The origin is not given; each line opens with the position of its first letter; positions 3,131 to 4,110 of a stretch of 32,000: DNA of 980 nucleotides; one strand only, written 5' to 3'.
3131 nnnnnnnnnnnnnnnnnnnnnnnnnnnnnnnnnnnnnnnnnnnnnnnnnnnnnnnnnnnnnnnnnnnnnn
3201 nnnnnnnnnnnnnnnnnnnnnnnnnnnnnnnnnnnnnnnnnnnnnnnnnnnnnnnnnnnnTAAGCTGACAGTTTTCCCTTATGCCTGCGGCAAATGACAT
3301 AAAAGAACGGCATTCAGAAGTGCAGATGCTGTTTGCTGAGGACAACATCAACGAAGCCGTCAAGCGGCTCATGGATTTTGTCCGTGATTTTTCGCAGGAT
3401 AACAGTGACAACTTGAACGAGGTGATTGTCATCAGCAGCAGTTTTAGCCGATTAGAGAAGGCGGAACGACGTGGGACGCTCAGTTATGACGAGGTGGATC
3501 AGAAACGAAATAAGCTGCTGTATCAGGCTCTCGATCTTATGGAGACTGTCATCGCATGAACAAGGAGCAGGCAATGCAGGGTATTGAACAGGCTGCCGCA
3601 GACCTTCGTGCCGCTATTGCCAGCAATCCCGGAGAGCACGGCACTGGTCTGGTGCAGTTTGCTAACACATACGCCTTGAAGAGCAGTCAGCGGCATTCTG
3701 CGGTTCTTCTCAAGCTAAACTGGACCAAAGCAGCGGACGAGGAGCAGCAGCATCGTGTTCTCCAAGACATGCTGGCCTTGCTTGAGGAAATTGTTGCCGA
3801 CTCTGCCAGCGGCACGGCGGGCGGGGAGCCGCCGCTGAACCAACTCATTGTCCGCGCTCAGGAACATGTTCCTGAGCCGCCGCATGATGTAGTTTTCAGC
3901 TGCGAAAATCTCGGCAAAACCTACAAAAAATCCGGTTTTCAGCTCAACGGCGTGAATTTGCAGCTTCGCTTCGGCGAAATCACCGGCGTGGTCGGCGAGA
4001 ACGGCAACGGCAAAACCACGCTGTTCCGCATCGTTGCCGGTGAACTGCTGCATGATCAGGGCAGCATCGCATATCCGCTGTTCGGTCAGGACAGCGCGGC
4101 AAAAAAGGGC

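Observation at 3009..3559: The same ~75-aa helical module occurs twice: as the CHAT C-terminus and as a free-standing protein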

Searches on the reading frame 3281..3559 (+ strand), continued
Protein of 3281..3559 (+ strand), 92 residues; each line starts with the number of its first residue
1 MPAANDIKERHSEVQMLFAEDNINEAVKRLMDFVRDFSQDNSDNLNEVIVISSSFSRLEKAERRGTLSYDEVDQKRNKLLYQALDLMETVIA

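Call 87: find_encoding_contigs(protein=P0125, flank=5000, max_places=2)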
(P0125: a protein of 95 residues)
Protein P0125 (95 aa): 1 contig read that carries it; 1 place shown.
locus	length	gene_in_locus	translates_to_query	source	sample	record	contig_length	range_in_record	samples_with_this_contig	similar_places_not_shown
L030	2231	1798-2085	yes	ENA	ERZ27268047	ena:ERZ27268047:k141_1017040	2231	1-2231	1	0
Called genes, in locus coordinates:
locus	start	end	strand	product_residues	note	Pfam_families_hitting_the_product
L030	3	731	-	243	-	?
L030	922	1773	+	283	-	PF19964:EAD11, PF01582:TIR, PF13676:TIR_2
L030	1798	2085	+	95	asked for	PF19964:EAD11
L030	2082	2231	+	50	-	?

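Call 88: find_encoding_contigs(protein=P0082, flank=5000, max_places=2)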
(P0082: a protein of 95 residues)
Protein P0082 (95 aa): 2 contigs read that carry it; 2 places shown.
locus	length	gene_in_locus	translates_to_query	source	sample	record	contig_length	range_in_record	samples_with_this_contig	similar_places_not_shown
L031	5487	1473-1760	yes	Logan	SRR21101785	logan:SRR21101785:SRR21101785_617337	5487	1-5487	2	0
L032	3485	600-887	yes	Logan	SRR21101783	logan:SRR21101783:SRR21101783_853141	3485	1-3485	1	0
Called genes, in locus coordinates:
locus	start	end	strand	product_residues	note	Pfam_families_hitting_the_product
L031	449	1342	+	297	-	PF19964:EAD11, PF12770:CHAT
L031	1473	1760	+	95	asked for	PF19964:EAD11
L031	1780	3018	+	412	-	PF00005:ABC_tran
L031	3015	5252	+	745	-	-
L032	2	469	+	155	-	?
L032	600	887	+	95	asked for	PF19964:EAD11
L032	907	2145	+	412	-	PF00005:ABC_tran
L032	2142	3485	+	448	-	?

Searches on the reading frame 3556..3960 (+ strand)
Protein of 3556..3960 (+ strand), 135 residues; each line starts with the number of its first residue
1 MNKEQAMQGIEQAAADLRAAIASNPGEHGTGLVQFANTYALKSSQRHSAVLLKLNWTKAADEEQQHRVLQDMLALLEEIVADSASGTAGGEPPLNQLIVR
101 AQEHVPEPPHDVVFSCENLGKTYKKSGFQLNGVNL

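Call 49: find_homologous_proteins(query=window:3556-3960:+, max_evalue=0.001)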
Query window:3556-3960:+ (135 aa): 1 proteins with E <= 0.001 among 26 candidates.
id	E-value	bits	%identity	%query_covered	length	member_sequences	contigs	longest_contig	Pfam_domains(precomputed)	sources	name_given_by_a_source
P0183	7.5e-28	115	76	58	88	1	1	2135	-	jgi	jgi:hypothetical protein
